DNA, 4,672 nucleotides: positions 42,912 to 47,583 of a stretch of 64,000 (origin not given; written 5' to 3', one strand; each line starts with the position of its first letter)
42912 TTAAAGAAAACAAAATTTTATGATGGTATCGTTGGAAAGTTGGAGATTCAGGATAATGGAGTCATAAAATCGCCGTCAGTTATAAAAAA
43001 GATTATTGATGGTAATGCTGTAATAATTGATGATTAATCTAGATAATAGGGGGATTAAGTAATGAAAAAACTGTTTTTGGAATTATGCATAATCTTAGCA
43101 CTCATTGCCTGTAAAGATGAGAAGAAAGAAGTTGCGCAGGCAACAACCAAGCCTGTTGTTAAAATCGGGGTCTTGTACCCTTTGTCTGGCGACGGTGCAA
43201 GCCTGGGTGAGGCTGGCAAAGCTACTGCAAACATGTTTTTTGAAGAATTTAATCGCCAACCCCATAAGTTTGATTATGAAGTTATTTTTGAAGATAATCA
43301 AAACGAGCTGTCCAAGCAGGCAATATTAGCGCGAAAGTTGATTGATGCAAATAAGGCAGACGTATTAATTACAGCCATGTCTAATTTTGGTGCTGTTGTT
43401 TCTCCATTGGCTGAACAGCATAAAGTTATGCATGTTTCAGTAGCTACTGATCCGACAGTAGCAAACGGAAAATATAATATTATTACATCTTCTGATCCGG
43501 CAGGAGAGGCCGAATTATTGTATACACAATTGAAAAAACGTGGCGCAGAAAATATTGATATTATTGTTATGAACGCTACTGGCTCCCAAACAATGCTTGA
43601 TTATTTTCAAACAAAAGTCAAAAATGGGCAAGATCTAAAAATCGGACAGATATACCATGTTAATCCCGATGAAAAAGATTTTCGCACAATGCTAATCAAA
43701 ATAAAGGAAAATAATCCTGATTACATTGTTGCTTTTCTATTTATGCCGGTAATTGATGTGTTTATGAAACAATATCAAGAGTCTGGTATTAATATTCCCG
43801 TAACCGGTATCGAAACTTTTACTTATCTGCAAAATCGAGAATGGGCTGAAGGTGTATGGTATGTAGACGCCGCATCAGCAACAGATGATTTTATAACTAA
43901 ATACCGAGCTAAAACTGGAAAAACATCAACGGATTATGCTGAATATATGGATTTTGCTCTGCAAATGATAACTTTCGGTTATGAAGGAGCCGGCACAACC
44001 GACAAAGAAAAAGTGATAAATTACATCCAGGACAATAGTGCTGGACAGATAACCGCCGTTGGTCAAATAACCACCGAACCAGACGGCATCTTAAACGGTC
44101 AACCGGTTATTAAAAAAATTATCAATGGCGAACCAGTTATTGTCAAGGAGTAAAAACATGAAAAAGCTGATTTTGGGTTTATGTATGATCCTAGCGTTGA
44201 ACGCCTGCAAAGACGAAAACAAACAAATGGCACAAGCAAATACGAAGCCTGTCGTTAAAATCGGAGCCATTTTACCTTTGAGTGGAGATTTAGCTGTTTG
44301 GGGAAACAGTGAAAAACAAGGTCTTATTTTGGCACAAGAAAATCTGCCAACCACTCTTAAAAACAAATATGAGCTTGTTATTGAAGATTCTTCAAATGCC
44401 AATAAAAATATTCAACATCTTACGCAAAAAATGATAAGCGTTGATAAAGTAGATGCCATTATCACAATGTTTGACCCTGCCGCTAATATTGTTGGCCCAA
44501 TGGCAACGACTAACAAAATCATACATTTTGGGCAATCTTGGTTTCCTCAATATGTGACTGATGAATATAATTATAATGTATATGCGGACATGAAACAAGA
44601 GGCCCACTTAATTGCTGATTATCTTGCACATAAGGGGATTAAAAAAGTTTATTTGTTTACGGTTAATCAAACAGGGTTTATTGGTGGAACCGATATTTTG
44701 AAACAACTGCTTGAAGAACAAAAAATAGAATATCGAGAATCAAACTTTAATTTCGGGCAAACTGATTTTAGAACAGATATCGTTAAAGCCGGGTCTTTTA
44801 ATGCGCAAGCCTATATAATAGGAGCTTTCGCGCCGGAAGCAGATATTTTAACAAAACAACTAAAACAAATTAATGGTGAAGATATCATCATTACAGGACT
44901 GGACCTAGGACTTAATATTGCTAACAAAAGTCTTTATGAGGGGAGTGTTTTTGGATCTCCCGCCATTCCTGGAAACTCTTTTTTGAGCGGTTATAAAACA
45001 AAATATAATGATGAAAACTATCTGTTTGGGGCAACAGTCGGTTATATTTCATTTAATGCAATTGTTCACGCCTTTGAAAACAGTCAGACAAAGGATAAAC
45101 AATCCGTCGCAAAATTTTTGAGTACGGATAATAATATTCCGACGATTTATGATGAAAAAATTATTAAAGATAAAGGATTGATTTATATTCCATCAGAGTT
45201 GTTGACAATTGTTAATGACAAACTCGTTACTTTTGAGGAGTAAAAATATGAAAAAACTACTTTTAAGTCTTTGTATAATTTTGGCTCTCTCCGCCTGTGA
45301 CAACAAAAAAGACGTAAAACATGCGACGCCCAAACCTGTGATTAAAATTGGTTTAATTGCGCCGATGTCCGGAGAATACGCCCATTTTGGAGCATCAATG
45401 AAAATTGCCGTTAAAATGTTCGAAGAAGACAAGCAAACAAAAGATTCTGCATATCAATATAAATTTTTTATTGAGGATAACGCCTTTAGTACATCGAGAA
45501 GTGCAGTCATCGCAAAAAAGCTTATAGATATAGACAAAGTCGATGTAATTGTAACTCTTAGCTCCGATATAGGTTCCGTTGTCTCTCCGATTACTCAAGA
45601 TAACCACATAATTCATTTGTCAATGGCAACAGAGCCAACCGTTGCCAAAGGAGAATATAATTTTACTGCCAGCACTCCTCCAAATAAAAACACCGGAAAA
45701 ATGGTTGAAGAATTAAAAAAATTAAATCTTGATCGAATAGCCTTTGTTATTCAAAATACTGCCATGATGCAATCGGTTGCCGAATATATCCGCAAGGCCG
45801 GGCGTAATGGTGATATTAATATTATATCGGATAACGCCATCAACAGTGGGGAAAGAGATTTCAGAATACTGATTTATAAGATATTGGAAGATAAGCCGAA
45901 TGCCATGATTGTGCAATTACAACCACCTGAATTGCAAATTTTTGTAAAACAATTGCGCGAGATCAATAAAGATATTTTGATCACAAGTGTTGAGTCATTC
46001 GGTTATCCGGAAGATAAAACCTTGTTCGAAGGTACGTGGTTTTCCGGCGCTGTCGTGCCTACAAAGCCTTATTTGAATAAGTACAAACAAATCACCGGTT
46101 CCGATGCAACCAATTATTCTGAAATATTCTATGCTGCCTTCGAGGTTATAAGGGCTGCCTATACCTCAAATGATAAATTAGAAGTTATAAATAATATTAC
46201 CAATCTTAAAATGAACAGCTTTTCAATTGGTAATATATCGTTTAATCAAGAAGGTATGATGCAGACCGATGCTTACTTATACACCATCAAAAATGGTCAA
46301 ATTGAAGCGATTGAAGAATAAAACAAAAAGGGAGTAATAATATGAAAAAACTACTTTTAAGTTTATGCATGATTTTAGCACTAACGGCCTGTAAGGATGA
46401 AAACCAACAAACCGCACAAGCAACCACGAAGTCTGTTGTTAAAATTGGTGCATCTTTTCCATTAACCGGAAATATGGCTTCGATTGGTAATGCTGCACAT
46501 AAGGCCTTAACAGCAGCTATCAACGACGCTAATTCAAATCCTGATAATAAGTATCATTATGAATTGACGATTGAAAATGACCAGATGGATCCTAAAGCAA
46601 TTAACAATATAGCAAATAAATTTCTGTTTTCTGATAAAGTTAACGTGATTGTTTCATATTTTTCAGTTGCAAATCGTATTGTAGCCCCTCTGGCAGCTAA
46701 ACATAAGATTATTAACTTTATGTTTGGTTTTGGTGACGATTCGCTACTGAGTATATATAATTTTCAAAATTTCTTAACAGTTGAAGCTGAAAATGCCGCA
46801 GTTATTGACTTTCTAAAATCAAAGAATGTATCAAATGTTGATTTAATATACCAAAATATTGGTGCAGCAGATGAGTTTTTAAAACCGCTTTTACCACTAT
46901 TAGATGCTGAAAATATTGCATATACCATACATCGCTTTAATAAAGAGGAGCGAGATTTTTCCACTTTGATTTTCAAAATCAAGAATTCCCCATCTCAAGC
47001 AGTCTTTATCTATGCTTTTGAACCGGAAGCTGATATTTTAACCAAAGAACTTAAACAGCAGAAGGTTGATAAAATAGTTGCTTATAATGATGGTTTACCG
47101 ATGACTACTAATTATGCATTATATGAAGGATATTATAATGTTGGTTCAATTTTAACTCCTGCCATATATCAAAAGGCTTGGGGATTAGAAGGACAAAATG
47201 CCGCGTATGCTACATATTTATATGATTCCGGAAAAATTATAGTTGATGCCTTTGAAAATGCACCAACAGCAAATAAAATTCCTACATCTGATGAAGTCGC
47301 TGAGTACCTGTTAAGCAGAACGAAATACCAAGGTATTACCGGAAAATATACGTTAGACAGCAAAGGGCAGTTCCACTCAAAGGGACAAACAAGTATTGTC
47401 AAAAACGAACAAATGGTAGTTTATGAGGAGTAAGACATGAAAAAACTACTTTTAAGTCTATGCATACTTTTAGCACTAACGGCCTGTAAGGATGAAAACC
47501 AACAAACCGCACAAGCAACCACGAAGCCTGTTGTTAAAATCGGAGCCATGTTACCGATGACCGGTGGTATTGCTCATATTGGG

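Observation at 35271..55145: A single Liv-type ABC importer operon carrying 14 tandem, divergent substrate-binding lipoprotein genes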

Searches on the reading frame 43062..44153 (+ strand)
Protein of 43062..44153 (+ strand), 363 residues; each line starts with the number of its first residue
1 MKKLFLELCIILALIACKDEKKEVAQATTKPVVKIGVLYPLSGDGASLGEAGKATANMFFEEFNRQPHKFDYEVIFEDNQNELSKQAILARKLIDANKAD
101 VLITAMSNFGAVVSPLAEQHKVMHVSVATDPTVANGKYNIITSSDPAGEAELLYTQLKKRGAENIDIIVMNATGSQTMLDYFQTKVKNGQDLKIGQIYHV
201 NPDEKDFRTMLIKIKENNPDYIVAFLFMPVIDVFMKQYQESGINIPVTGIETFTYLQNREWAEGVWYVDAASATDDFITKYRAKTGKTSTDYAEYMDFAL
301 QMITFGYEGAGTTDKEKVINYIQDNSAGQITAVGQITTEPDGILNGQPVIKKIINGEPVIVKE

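Call 5: search_protein_families(library=pfam, proteins=[window:43062-44153:+], max_evalue=0.01)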
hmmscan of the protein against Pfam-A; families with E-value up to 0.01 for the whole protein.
window:43062-44153:+ (363 aa): 3 families
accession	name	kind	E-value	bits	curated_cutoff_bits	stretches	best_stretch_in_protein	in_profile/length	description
PF13458.12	Peripla_BP_6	-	2.6e-33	116.5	31.7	1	33-322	2-308/343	Periplasmic binding protein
PF13433.12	Peripla_BP_5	-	3.1e-09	36.8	27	1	33-327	1-311/363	Periplasmic binding protein domain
PF04592.20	SelP_N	-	0.0064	16.3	23.2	0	150-211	47-105/234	Selenoprotein P, N terminal region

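Call 44: search_protein_families(library=ncbifam, proteins=[window:43062-44153:+], max_evalue=0.001)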
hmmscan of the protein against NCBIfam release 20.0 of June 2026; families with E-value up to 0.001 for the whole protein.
window:43062-44153:+ (363 aa): 2 families
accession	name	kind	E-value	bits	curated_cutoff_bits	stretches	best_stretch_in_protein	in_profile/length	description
NF011933.0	PRK15404.1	subfamily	4.3e-09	35.9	477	1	24-345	18-351/370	high-affinity branched-chain amino acid ABC transporter substrate-binding protein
TIGR03669.1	urea_ABC_arch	equivalog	1.5e-08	34.1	494.8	1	33-324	1-307/375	urea ABC transporter substrate-binding protein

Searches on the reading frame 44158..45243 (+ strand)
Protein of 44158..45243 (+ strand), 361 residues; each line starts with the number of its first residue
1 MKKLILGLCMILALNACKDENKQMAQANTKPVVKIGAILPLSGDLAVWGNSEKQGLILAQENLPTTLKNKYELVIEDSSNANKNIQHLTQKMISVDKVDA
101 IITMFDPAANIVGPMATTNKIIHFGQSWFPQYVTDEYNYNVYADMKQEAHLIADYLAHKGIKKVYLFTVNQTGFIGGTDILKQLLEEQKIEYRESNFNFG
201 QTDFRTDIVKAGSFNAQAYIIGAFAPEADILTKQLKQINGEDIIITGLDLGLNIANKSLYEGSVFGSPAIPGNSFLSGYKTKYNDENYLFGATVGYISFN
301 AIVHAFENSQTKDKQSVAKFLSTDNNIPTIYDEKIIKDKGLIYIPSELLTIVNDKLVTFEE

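Call 5: search_protein_families(library=pfam, proteins=[window:44158-45243:+], max_evalue=0.01)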
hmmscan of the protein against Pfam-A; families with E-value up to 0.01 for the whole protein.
window:44158-45243:+ (361 aa): 2 families
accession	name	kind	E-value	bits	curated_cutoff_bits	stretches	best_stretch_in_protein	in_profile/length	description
PF13458.12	Peripla_BP_6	-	3.6e-27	96.4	31.7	1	33-330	2-316/343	Periplasmic binding protein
PF13433.12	Peripla_BP_5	-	0.0011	18.6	27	0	33-215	1-188/363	Periplasmic binding protein domain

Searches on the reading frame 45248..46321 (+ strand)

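Call 5: search_protein_families(library=pfam, proteins=[window:45248-46321:+], max_evalue=0.01)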
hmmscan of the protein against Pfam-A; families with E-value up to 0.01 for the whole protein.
window:45248-46321:+ (357 aa): 3 families
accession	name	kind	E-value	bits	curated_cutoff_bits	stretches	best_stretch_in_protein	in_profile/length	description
PF13458.12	Peripla_BP_6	-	9e-29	101.6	31.7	1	32-350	2-342/343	Periplasmic binding protein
PF01094.35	ANF_receptor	-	4.5e-08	33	25.4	1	49-240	4-201/353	Receptor family ligand binding region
PF13433.12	Peripla_BP_5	-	9.6e-06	25.4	27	1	32-239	1-211/363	Periplasmic binding protein domain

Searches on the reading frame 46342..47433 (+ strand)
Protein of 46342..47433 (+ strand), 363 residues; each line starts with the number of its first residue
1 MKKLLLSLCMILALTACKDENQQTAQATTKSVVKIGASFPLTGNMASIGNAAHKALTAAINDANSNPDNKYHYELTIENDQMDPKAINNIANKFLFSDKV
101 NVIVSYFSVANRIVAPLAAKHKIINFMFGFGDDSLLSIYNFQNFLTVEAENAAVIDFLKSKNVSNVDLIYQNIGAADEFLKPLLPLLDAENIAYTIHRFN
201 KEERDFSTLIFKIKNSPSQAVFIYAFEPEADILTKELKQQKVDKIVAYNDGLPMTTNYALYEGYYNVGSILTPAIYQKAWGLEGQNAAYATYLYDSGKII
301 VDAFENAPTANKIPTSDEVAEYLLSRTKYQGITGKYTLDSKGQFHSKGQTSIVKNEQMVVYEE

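Call 5: search_protein_families(library=pfam, proteins=[window:46342-47433:+], max_evalue=0.01)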
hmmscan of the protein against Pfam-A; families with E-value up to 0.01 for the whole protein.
window:46342-47433:+ (363 aa): 3 families
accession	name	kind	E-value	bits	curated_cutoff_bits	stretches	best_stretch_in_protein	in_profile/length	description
PF13458.12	Peripla_BP_6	-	5.8e-19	69.4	31.7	1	33-342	2-327/343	Periplasmic binding protein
PF01094.35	ANF_receptor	-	4.9e-12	46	25.4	1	53-345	3-341/353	Receptor family ligand binding region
PF13433.12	Peripla_BP_5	-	1.8e-05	24.5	27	1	33-123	1-93/363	Periplasmic binding protein domain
